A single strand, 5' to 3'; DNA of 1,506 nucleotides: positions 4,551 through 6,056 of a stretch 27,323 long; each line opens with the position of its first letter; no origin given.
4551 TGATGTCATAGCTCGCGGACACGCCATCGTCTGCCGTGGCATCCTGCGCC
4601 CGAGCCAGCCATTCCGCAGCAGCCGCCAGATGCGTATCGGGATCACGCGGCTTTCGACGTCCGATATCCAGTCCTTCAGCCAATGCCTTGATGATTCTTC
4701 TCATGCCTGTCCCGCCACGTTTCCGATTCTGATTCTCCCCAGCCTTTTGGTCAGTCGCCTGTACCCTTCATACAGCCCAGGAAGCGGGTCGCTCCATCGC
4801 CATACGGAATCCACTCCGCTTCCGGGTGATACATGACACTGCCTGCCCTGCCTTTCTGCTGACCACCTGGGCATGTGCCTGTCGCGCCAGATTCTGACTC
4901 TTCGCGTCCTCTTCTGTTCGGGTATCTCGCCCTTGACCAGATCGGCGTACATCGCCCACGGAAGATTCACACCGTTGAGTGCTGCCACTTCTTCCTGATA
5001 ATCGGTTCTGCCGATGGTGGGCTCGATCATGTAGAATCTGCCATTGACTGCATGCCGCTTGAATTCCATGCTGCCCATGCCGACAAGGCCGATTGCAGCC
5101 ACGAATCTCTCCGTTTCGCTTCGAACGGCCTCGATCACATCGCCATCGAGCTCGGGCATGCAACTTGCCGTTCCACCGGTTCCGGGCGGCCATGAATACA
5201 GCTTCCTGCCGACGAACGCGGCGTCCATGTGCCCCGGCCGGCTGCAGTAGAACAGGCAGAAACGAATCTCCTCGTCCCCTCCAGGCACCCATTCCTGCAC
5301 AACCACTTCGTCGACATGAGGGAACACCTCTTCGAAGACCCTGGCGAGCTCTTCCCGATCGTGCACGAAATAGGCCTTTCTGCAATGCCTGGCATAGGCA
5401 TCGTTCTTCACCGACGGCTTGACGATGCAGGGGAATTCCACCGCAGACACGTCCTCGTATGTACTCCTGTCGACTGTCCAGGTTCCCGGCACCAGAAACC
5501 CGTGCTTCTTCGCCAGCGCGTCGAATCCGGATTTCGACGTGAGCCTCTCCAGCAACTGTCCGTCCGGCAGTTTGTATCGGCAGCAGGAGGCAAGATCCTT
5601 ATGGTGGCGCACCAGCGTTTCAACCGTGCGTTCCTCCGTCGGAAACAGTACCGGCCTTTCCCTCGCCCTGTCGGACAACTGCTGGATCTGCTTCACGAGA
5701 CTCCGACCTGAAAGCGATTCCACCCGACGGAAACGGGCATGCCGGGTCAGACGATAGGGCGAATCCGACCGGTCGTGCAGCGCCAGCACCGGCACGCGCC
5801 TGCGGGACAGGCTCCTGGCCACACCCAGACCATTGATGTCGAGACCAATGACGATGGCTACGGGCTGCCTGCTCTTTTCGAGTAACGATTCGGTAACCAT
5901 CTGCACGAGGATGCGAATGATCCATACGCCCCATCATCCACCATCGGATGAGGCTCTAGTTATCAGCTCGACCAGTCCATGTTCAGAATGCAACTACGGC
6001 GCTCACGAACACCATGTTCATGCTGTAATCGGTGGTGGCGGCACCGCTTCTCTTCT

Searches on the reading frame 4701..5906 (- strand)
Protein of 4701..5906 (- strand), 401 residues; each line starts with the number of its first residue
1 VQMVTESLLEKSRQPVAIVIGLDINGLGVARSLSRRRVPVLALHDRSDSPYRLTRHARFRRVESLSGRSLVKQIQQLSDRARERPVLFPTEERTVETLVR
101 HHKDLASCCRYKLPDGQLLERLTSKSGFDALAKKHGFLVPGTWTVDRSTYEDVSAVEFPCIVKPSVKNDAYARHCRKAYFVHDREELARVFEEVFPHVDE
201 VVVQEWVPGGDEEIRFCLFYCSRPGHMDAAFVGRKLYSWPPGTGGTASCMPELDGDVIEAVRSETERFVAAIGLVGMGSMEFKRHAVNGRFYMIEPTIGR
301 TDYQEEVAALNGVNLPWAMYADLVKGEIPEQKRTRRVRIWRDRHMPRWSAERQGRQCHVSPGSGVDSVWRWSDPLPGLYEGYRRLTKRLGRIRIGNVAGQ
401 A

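Call 3: search_protein_families(library=pfam, proteins=[window:4701-5906:-])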
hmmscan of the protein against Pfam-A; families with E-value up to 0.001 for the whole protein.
window:4701-5906:- (401 aa): 0 families

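Call 5: search_protein_families(library=ncbifam, proteins=[window:4701-5906:-])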
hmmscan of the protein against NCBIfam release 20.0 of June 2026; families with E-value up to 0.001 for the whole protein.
window:4701-5906:- (401 aa): 1 family
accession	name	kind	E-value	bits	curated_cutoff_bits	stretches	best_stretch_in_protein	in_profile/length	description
NF009402.0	PRK12767.1-1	equivalog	1.1e-08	34.2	218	1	25-214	15-200/329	carbamoyl phosphate synthase-like protein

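Call 64: search_protein_families(library=pfam, proteins=[window:4701-5906:-], max_evalue=0.1)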
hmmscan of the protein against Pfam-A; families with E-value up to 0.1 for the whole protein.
window:4701-5906:- (401 aa): 2 families
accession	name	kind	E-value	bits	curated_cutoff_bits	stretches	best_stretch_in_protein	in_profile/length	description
PF07478.18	Dala_Dala_lig_C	-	0.033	14.1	24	1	148-212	27-86/204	D-ala D-ala ligase C-terminus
PF02786.22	CPSase_L_D2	-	0.036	14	19.8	0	252-295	132-175/211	Carbamoyl-phosphate synthase L chain, ATP binding domain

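Call 90: predict_structure(alignment_id=A4)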
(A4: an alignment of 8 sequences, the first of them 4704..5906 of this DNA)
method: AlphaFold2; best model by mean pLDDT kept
length: 401 residues; sequences in the alignment: 8
mean_pLDDT: 86.1   pTM: 0.85
mean pLDDT of the five models: 86.1, 83.4, 82.1, 81.4, 81.4
residues with pLDDT >= 90: 191; 70-90: 175; 50-70: 23; < 50: 12
segments of 3 or more residues with pLDDT < 50: 1-3, 395-401
pLDDT, mean of each block of 10 residues (from residue 1): 62 91 91 94 93 94 96 95 95 92 95 90 87 94 85 74 83 85 88 91 86 91 93 86 75 94 96 93 90 90 84 94 92 81 77 68 64 88 83 50 33
secondary structure, 60 per line:
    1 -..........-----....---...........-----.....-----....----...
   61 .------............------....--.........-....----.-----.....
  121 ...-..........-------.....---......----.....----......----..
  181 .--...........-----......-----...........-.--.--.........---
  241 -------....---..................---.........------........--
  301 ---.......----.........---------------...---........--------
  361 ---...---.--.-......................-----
elements in order: H2-11 E17-20 H24-34 E40-44 H50-53 E58-61 H68-79 E86-89 H92-100 H102-105 H116-123 H125-134 E142-146 H150-155 E160-164 H169-174 E179-181 H184-194 E200-205 E214-221 E229-237 E248-251 H255-272 E276-284 E291-298 H304-310 H315-323 E339-341 H345-352 E364-366 H375-396

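Call 93: fold_search(model_id=the predicted structure, library=pdb)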
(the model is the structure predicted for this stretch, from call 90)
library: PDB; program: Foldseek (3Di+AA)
matches with E <= 10: 1800; with E <= 0.001: 556
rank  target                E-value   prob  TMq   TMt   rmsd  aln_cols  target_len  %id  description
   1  3v4s_B                3.5e-17  1.00  0.63  0.66   3.8       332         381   13  Crystal Structure of ADP-ATP complex of purK: N5-carboxyaminoimidazole ribonucleotide synthetase (released 2013-02-13)
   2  3q2o_A                2.5e-16  1.00  0.62  0.66   3.7       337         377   13  Crystal Structure of purK: N5-carboxyaminoimidazole ribonucleotide synthetase (released 2011-10-26)
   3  3orr_B                4.3e-16  1.00  0.60  0.65   3.9       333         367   14  Crystal Structure of N5-Carboxyaminoimidazole synthetase from Staphylococcus aureus (released 2011-07-20)
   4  4dlk_A                4.6e-16  1.00  0.61  0.64   4.0       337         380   13  Crystal Structure of ATP-Ca++ complex of purK: N5-carboxyaminoimidazole ribonucleotide synthetase (released 2013-02-06)
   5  3orr_A                5.2e-16  1.00  0.61  0.65   3.7       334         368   15  Crystal Structure of N5-Carboxyaminoimidazole synthetase from Staphylococcus aureus (released 2011-07-20)
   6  4mam_A                7.5e-16  1.00  0.61  0.65   4.1       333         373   10  The crystal structure of phosphoribosylaminoimidazole carboxylase ATPase subunit of Francisella tularensis subsp. tula (released 2013-08-28)
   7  3v4s_A                7.5e-16  1.00  0.61  0.64   4.1       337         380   13  Crystal Structure of ADP-ATP complex of purK: N5-carboxyaminoimidazole ribonucleotide synthetase (released 2013-02-13)
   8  3orq_A                8.0e-16  1.00  0.60  0.64   4.1       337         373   14  Crystal Structure of N5-Carboxyaminoimidazole synthetase from Staphylococcus aureus complexed with ADP (released 2011-07-20)
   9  9zok_C                8.0e-16  1.00  0.58  0.60   4.7       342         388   11  Crystal structure of Phosphoribosylaminoimidazole carboxylase from Burkholderia xenovorans (ADP complex) (released 2025-12-24)
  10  3r5h_A                1.1e-15  1.00  0.61  0.64   3.8       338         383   13  Crystal Structure of ADP-AIR complex of purK: N5-carboxyaminoimidazole ribonucleotide synthetase (released 2012-03-21)
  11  9zoi_D                2.0e-15  1.00  0.57  0.59   4.5       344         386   12  Crystal structure of Phosphoribosylaminoimidazole carboxylase from Burkholderia xenovorans (ATP complex) (released 2025-12-24)
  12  3tw6_B                2.5e-15  1.00  0.59  0.23   5.0       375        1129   16  Structure of Rhizobium etli pyruvate carboxylase T882A with the allosteric activator, acetyl coenzyme-A (released 2011-10-19)
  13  4m9u                  2.7e-15  1.00  0.59  0.64   4.3       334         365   11  The crystal structure of phosphoribosylaminoimidazole carboxylase ATPase subunit of Francisella tularensis subsp. tulare (released 2013-08-28)
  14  2vpq_A                2.9e-15  1.00  0.61  0.56   4.7       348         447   12  Crystal structure of biotin carboxylase from S. aureus complexed with AMPPNP (released 2008-09-09)
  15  1eyz_A                3.2e-15  1.00  0.59  0.61   4.6       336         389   18  STRUCTURE OF ESCHERICHIA COLI PURT-ENCODED GLYCINAMIDE RIBONUCLEOTIDE TRANSFORMYLASE COMPLEXED WITH MG AND AMPPNP (released 2000-08-02)
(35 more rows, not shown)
